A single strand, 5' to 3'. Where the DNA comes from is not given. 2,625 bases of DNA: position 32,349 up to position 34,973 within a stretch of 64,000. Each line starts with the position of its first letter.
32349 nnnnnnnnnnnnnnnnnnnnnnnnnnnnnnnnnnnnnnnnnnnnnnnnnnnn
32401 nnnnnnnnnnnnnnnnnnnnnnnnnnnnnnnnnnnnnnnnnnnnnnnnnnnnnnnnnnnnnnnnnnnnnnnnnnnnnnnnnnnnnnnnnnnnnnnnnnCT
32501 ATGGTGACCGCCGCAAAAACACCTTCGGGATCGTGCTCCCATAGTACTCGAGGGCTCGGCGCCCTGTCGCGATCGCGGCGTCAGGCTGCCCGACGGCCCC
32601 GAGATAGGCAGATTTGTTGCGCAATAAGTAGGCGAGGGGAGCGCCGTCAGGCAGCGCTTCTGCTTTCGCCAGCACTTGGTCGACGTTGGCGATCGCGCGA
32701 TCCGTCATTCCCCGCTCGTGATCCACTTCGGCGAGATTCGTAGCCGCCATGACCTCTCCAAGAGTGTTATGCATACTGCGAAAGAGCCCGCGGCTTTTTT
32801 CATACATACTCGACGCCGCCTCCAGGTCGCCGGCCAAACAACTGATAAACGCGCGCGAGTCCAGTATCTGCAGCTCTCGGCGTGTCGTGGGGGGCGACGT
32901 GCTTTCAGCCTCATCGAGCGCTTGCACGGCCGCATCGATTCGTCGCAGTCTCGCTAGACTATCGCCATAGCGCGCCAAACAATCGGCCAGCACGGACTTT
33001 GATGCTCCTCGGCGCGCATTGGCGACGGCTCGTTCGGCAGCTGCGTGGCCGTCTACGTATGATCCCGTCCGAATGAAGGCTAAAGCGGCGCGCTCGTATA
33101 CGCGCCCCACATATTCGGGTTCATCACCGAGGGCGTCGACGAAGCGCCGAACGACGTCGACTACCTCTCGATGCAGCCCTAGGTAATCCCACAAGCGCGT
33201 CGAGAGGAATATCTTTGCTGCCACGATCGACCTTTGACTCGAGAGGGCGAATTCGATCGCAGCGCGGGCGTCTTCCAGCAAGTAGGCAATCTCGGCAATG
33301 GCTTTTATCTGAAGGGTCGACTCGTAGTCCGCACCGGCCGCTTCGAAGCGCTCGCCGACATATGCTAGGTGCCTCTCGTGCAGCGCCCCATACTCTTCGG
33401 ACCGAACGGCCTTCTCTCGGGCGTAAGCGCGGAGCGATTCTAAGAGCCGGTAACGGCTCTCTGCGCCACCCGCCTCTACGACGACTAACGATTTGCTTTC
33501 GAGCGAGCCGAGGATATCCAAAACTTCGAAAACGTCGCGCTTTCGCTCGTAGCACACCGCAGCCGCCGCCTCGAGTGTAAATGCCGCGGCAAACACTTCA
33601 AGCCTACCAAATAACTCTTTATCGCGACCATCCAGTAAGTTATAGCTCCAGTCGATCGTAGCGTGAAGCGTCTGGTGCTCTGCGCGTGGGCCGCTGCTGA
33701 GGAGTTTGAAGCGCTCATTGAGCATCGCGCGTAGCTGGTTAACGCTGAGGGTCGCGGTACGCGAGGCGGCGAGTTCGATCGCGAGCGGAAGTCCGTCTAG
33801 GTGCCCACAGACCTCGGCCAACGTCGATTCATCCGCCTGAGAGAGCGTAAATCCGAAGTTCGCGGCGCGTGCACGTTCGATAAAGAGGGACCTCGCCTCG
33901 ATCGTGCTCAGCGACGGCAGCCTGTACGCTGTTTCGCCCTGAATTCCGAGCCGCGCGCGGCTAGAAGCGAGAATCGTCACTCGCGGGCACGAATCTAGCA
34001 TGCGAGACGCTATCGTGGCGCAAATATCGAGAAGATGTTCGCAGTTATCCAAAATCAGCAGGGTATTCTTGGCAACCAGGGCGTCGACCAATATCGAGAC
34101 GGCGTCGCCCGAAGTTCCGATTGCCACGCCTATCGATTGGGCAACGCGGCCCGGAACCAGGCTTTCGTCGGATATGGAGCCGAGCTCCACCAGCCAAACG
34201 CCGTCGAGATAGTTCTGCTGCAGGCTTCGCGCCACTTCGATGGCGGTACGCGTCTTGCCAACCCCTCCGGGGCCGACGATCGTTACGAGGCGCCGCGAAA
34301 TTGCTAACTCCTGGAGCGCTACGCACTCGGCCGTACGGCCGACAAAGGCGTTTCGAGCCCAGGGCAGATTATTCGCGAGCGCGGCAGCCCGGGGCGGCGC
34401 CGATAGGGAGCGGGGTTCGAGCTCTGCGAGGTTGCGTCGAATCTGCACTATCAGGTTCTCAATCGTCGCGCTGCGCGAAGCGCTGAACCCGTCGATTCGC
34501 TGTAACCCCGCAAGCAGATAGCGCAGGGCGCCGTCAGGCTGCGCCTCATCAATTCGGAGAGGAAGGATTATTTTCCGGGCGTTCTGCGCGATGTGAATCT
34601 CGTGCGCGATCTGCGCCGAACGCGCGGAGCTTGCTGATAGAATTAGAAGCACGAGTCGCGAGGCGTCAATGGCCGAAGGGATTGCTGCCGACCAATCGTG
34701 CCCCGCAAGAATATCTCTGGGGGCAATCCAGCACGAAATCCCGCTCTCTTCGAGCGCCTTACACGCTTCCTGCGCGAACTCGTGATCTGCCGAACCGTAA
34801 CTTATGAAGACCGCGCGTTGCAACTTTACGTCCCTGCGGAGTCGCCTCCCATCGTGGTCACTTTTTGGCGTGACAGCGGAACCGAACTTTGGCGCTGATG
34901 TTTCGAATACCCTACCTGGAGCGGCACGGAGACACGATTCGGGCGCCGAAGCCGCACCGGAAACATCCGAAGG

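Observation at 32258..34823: Stand-alone TIR / NB-ARC / TPR protein with plant-TNL-like architecture: candidate NAD-consuming immune sensor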

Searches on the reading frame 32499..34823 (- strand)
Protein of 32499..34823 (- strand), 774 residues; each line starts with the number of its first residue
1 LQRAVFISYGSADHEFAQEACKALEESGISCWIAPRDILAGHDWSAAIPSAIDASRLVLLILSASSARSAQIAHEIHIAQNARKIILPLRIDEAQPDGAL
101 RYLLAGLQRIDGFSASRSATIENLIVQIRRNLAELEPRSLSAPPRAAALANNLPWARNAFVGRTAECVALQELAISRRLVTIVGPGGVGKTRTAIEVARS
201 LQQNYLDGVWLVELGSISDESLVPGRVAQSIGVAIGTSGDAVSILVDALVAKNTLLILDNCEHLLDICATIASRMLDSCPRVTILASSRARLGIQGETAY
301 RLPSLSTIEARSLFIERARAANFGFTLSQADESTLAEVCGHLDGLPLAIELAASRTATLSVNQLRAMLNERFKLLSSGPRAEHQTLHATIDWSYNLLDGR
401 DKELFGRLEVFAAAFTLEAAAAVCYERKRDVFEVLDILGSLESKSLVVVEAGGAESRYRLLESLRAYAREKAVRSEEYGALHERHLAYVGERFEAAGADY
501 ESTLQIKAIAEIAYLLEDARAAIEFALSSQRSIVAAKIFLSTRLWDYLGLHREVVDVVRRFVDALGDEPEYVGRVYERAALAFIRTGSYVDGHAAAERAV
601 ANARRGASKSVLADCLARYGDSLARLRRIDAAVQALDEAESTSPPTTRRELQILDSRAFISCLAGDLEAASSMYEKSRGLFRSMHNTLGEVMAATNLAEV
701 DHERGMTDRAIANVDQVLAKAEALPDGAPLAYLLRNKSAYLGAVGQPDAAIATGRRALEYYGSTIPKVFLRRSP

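Call 3: search_protein_families(library=pfam, proteins=[window:32499-34823:-], max_evalue=0.1)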
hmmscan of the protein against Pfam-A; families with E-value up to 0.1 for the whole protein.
window:32499-34823:- (774 aa): 12 families
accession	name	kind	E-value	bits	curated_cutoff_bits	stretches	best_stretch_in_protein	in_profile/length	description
PF13676.11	TIR_2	-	2.9e-23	83.1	28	1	5-124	1-121/122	TIR domain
PF13424.12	TPR_12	-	1.7e-09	38.2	30.1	2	693-761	5-75/77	Tetratricopeptide repeat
PF01582.25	TIR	-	2.5e-08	34.4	21.3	1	13-83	14-84/179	TIR domain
PF00931.28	NB-ARC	-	3.6e-06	26.9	23.5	1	177-394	18-246/248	NB-ARC domain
PF13401.12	AAA_22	-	1.7e-05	25.5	27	1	177-268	5-101/130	AAA domain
PF13191.12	AAA_16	-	0.00082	20.3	32.6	1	160-208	2-52/167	AAA ATPase domain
PF07719.23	TPR_2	-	0.012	16.2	27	0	613-640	1-28/34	Tetratricopeptide repeat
PF05729.18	NACHT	-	0.033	14.5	26.7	1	178-292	1-132/167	NACHT domain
PF20720.3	nSTAND3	-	0.038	14.1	27.2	0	169-217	9-54/155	Novel STAND NTPase 3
PF08937.16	ThsB_TIR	-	0.05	14.5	21.2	0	47-94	51-98/100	Thoeris protein ThsB, TIR-like domain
PF13428.12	TPR_14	-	0.072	14.3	23.5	0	614-644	2-32/44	Tetratricopeptide repeat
PF00004.35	AAA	-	0.083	13.8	21.2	0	181-261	2-66/131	ATPase family associated with various cellular activities (AAA)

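Call 4: search_protein_families(library=padloc, proteins=[window:32499-34823:-], max_evalue=0.1)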
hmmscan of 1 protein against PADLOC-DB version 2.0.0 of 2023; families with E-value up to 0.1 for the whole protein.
window:32499-34823:- (774 aa): 10 families
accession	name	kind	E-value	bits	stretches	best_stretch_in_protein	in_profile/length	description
PDLC02421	Aga_TIR-PNTD1-PNTD2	-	4.5e-08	30.6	1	3-124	4-128/430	Class I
PDLC02403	Aga_TIR-PNTD1-PNTD2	-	3.1e-07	27.8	1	2-111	2-115/443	Class I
PDLC02012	SAVED5--SAVED_TIR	-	3.6e-06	24.4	1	4-73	15-84/404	-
PDLC05062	PDC-S66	-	1.5e-05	22.6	1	5-66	151-213/282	-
PDLC02416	Aga_REase-TIR-PNTD1-PNTD2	-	4e-05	20.5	1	6-95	159-250/572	Class I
PDLC04140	mad8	-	0.0028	15.2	1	176-212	26-63/314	mads_8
PDLC00436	ThsB1|ThsB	-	0.01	13.3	1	3-83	36-120/183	TIR-like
PDLC01169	TPR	-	0.017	12.6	1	664-752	122-209/252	TPR repeats containing protein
PDLC02496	BrxF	-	0.03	12.4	0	176-200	20-44/158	BrxF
PDLC02082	Cas3b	-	0.086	9.2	0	173-205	241-274/734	-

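Call 5: search_protein_families(library=ncbifam, proteins=[window:32499-34823:-], max_evalue=0.1)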
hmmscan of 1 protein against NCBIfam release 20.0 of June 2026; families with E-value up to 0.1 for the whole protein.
window:32499-34823:- (774 aa): 7 families
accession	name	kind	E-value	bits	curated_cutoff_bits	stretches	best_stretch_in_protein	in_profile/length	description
NF053617.1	SARPRegAfsRStmc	equivalog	1e-16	60.1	1430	1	125-758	265-883/986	SARP-family global regulator AfsR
NF040586.1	FxSxx_TPR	equivalog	8.3e-14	51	300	2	157-412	5-256/830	FxSxx-COOH system tetratricopeptide repeat protein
NF053720.1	NsdA_fam_reg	subfamily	1.9e-05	24.4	75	1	567-724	235-401/432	NsdA family TPR-like regulatory protein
TIGR00763.1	lon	equivalog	0.0095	14.4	608.05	1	169-260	343-428/795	endopeptidase La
NF042941.1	Retron_TIR_antiphage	equivalog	0.0099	14.7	600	1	4-79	341-417/464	TIR domain-containing anti-phage reverse transcriptase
NF008053.0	PRK10787.1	equivalog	0.027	12.5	891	1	175-264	347-428/784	endopeptidase La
TIGR03499.1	FlhF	equivalog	0.065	13.2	174.15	0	169-201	190-222/286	flagellar biosynthesis GTPase FlhF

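Call 28: search_solved_structures(query=window:32499-34823:-, max_evalue=0.01, show_alignments=2)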
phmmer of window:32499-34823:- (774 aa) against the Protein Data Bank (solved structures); distinct sequences matched with E-value up to 0.01: 1.
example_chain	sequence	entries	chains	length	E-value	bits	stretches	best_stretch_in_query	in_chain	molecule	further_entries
6wt6_A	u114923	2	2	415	0.0036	19.1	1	5-76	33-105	Metazoan TIR-STING fusion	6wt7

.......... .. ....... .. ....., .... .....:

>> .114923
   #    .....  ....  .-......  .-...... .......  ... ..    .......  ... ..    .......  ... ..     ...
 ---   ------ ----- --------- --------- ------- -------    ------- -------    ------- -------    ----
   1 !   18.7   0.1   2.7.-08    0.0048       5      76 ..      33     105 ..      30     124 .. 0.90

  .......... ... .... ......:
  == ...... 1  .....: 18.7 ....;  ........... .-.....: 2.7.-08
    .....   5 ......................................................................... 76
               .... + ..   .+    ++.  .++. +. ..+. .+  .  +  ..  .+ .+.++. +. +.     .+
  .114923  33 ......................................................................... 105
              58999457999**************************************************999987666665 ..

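Call 40: predict_structure(alignment_id=A1)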
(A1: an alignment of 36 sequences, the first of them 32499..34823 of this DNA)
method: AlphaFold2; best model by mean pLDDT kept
length: 774 residues; sequences in the alignment: 36
mean_pLDDT: 89.9   pTM: 0.77
mean pLDDT of the five models: 89.9, 89.2, 87.0, 83.6, 83.6
residues with pLDDT >= 90: 548; 70-90: 185; 50-70: 17; < 50: 24
segments of 3 or more residues with pLDDT < 50: 136-149, 765-774
pLDDT, mean of each block of 10 residues (from residue 1): 89 95 95 82 79 93 93 90 90 87 82 91 94 62 38 78 94 97 93 94 91 90 90 78 91 94 95 96 97 97 95 93 90 94 93 92 92 70 88 93 96 93 87 92 90 79 92 93 97 94 86 91 95 96 86 91 94 97 92 98 97 98 97 98 94 97 97 97 94 96 97 95 84 94 97 89 46 28
secondary structure, 60 per line:
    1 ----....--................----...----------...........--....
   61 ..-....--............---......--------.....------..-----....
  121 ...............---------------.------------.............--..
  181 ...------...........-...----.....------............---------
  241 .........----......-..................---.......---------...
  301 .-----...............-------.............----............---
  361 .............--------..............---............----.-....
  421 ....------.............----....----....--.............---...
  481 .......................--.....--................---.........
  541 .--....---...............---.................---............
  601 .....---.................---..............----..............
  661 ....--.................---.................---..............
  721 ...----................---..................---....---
elements in order (helices of 4 or more, strands of 3 or more residues): E5-8 H11-26 E31-33 H44-54 E57-62 H64-67 H70-81 E85-90 H99-103 H117-135 H164-176 E179-183 H190-200 E209-213 H220-231 H241-249 E254-259 H261-278 E282-288 E298-301 H307-321 H329-341 H346-357 H361-373 H382-395 H399-410 H417-424 H431-443 E448-451 E456-459 H462-474 H478-503 H506-510 H513-528 H532-541 H544-547 H551-565 H569-585 H589-605 H609-625 H629-642 H647-664 H667-683 H687-703 H707-723 H728-743 H747-764 H768-771

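Call 43: fold_search(model_id=the predicted structure, library=pdb)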
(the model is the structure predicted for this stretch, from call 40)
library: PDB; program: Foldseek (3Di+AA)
matches with E <= 10: 1673; with E <= 0.001: 103
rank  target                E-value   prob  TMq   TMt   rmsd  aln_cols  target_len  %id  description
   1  7dfv_B                7.9e-14  1.00  0.24  0.34  21.2       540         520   17  Cryo-EM structure of plant NLR RPP1 tetramer core part (released 2020-12-16)
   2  6mfv_A                1.1e-13  1.00  0.50  0.59   6.9       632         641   14  Crystal structure of the Signal Transduction ATPase with Numerous Domains (STAND) protein with a tetratricopeptide rep (released 2019-02-20)
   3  7crc_B                2.3e-13  1.00  0.25  0.18  21.3       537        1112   17  Cryo-EM structure of plant NLR RPP1 tetramer in complex with ATR1 (released 2020-12-16)
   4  7dfv_A                2.6e-12  1.00  0.25  0.35  21.6       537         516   17  Cryo-EM structure of plant NLR RPP1 tetramer core part (released 2020-12-16)
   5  6j5t_C                1.7e-09  1.00  0.25  0.24  19.6       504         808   14  Reconstitution and structure of a plant NLR resistosome conferring immunity (released 2019-03-20)
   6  3sfz                  2.0e-09  1.00  0.38  0.28   9.3       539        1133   16  Crystal structure of full-length murine Apaf-1 (released 2011-08-24)
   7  1z6t_B                2.2e-09  1.00  0.38  0.48  10.5       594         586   15  Structure of the apoptotic protease-activating factor 1 bound to ADP (released 2005-04-19)
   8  1z6t_A                2.7e-09  1.00  0.38  0.49  11.1       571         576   16  Structure of the apoptotic protease-activating factor 1 bound to ADP (released 2005-04-19)
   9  9h2l_A                3.7e-09  1.00  0.25  0.23  19.6       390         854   16  Cryo-EM structure of an octameric G10-resistosome from wheat (released 2025-09-24)
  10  6j6i_C                4.2e-09  1.00  0.25  0.24  19.8       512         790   14  Reconstitution and structure of a plant NLR resistosome conferring immunity (released 2019-03-20)
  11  3shf                  5.4e-09  1.00  0.39  0.28   6.0       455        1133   17  Crystal structure of the R265S mutant of full-length murine Apaf-1 (released 2011-08-24)
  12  5juy_B                1.4e-08  1.00  0.24  0.16  29.2       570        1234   17  Active human apoptosome with procaspase-9 (released 2016-10-19)
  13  9ria_C                1.5e-08  1.00  0.24  0.22  19.7       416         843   15  Cryo-EM structure of tomato NRC3-AVRcap1b complex (released 2025-07-23)
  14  9ria_B                1.9e-08  1.00  0.25  0.23  19.6       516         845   13  Cryo-EM structure of tomato NRC3-AVRcap1b complex (released 2025-07-23)
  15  5juy_A                2.0e-08  1.00  0.24  0.17  26.5       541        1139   16  Active human apoptosome with procaspase-9 (released 2016-10-19)
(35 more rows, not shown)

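Call 47: search_solved_structures(query=A1, max_evalue=0.01, show_alignments=0)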
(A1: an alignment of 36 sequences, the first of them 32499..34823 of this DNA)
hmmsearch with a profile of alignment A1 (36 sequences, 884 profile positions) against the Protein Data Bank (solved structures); distinct sequences matched with E-value up to 0.01: 222 (the best 60 are shown).
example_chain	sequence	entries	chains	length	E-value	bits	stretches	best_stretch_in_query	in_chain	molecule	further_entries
9qhb_A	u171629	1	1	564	8.4e-52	180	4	637-789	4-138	Engineered tetratricopeptide repeat protein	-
8jke_I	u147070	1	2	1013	2.1e-32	115.9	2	129-720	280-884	Regulatory protein AfsR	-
8k60_I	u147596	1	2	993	3.9e-32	114.9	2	129-716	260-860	Regulatory protein AfsR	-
4wng_A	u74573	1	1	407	1.6e-30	109.6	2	574-773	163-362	G-protein-signaling modulator 2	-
3sf4_A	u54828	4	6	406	1.6e-30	109.6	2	574-773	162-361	G-protein-signaling modulator 2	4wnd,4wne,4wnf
5a7d_B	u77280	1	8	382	3.5e-30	108.5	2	614-799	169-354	PINS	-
8bu0_A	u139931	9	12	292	5.9e-30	107.7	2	638-794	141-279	Consensus tetratricopeptide repeat protein | Crystal structure of an 8-repeat consensus TPR superhelix with Zinc. | Monomer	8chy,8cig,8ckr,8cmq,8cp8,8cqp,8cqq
6hc2_A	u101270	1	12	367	8.6e-30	107.2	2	575-764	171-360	G-protein-signaling modulator 2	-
5a6c_A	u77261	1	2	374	1e-29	106.9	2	615-797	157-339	G-PROTEIN-SIGNALING MODULATOR 2, AFADIN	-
3ro2_A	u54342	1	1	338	2.1e-29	105.9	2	613-793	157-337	G-protein-signaling modulator 2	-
4g2v_A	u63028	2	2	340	2.7e-29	105.6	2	613-793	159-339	G-protein-signaling modulator 2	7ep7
4a1s_A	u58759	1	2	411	1.9e-28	102.7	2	614-792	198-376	PARTNER OF INSCUTEABLE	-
9qhc_A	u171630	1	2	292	7.4e-27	97.5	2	638-794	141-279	Engineered tetratricopeptide repeat protein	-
4jhr_A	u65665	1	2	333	5.7e-23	84.6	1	613-794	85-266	G-protein-signaling modulator 2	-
7t7t_A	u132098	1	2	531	5e-19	71.6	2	658-804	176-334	Protein TONSOKU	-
6mfv_A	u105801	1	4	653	8.2e-15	57.6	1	652-806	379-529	tetratricopeptide repeat sensor PH0952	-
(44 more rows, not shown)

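Call 52: find_related_loci(query=A1, collection=genome_contigs, flank=10000)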
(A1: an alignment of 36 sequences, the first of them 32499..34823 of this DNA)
Query A1 (774 aa) in genome_contigs; peptide patterns used: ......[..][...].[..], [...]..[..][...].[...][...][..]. (x = any residue, [..] = any of these).
600 stretches matched a pattern (row limit reached: there are more); 593 encode a relative of the query (tblastn E <= 1e-3); the best 80 are kept; 80 distinct loci.
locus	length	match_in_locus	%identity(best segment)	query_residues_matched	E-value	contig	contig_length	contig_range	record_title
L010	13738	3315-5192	41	149-768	5e-124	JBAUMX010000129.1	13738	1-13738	MAG: Candidatus Cybelea sp. isolate MFD05734_ilm_asm_bin13 k127_365116, whole genome shotgun sequence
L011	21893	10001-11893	39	149-758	1e-117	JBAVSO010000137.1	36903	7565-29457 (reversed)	MAG: Candidatus Cybelea sp. isolate MFD00904_ilm_asm_bin39 k127_20865, whole genome shotgun sequence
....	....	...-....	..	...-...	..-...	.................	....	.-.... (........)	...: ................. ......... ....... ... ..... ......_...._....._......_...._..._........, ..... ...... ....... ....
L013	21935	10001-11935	40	149-766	6e-115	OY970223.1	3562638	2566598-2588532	MAG: Candidatus Eremiobacteraeota bacterium isolate MFD09603.bin.c.5 genome assembly, chromosome: 1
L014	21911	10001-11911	38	149-763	3e-107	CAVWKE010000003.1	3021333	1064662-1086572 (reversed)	MAG: Candidatus Eremiobacteraeota bacterium isolate MFD05513.bin.1.5 genome assembly, contig: contig_3436, whole genome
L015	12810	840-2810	37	130-744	3e-102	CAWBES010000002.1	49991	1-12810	MAG: uncultured Alphaproteobacteria bacterium isolate MFD01223.bin.1.55 genome assembly, contig: contig_105951, whole ge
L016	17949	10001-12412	33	3-736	5e-102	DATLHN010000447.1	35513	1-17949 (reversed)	MAG TPA_asm: Armatimonadaceae bacterium isolate SMAG_U13641 k141_572647, whole genome shotgun sequence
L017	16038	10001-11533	40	1-485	7e-99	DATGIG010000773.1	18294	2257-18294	MAG TPA_asm: Chthonomonadaceae bacterium isolate SMAG_U9801 k141_1021372, whole genome shotgun sequence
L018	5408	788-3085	33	1-736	3e-99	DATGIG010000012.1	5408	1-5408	MAG TPA_asm: Chthonomonadaceae bacterium isolate SMAG_U9801 k141_1237473, whole genome shotgun sequence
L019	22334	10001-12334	35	5-758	1e-98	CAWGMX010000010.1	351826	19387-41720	MAG: Candidatus Eremiobacteraeota bacterium isolate MFD01138.bin.1.9 genome assembly, contig: contig_62734, whole genome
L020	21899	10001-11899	35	148-759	8e-93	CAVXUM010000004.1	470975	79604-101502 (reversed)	MAG: Candidatus Eremiobacteraeota bacterium isolate MFD05841.bin.2.213 genome assembly, contig: contig_23115, whole geno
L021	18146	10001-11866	35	143-736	6e-87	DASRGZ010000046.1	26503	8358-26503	MAG TPA_asm: Chthonomonadaceae bacterium isolate SMAG_U10071 k141_355923, whole genome shotgun sequence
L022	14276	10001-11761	34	149-756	2e-86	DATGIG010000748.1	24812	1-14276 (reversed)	MAG TPA_asm: Chthonomonadaceae bacterium isolate SMAG_U9801 k141_1117909, whole genome shotgun sequence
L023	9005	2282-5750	41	143-697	5e-86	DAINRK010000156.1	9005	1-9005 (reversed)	MAG TPA_asm: Anaerolineales bacterium isolate CTOTU25444 NODE_317_length_9005_cov_4.925140, whole genome shotgun sequenc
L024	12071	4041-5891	34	149-758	1e-85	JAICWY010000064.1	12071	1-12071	MAG: Candidatus Eremiobacteria bacterium isolate LS_FP_2_bin.76 k141_4283667_length_12071_cov_19.3675, whole genome shot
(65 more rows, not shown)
